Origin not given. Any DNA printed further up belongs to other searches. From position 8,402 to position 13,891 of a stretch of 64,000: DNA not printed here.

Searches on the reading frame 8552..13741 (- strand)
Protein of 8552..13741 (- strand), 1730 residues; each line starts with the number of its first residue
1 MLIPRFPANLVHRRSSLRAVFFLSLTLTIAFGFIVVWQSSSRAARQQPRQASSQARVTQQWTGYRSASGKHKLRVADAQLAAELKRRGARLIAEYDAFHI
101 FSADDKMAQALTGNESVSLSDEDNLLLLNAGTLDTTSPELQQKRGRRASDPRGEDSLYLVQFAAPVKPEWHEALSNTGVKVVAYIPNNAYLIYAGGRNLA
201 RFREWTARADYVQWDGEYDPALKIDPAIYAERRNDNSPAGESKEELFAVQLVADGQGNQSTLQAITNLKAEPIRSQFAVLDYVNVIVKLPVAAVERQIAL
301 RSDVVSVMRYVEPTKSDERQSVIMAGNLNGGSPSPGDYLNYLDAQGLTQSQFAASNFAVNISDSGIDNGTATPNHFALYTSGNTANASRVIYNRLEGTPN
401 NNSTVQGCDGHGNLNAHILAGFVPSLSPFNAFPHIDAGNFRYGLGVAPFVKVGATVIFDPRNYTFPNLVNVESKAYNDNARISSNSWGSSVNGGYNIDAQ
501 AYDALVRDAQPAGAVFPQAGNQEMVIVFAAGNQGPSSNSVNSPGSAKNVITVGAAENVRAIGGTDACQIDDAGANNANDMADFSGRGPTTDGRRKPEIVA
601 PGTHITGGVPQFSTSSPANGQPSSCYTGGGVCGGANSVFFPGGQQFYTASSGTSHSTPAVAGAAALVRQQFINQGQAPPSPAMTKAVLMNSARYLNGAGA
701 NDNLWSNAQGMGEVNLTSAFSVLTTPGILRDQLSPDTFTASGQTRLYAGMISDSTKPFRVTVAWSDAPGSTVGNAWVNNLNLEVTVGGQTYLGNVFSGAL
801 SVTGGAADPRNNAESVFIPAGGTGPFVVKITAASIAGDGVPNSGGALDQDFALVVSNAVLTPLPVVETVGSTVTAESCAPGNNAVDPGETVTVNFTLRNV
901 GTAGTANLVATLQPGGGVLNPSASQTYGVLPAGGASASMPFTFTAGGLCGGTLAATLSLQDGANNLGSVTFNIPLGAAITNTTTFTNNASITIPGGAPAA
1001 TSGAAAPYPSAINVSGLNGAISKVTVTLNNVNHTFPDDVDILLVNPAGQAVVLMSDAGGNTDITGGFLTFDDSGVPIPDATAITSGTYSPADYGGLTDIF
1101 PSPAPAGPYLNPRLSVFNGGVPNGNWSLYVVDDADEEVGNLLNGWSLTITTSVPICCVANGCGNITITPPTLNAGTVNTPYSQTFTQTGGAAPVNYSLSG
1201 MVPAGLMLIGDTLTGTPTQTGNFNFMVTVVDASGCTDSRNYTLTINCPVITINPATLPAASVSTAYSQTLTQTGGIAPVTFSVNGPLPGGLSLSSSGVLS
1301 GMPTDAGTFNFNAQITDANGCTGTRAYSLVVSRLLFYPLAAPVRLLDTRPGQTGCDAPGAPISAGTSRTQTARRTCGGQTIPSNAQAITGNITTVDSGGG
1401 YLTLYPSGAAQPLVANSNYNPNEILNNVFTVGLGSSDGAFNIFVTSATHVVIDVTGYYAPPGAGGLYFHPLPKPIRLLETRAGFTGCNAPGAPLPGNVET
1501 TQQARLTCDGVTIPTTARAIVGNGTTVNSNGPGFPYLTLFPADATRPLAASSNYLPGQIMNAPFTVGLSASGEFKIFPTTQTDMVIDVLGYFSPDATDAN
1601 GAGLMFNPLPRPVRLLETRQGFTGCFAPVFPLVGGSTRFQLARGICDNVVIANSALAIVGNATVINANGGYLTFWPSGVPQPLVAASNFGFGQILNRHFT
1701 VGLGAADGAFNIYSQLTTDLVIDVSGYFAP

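Call 57: search_protein_families(library=pfam, proteins=[window:8552-13741:-], max_evalue=0.0001)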
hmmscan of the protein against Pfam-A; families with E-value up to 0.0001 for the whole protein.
window:8552-13741:- (1730 aa): 3 families
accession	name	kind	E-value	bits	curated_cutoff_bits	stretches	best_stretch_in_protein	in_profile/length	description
PF00082.27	Peptidase_S8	-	1.5e-47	162.8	21.8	1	356-712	3-288/288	Subtilase family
PF05345.18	He_PIG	-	7e-19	68.5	24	2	1249-1332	2-96/96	Putative Ig domain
PF01483.27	P_proprotein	-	3.2e-07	30.8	21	0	1022-1062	2-41/86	Proprotein convertase P-domain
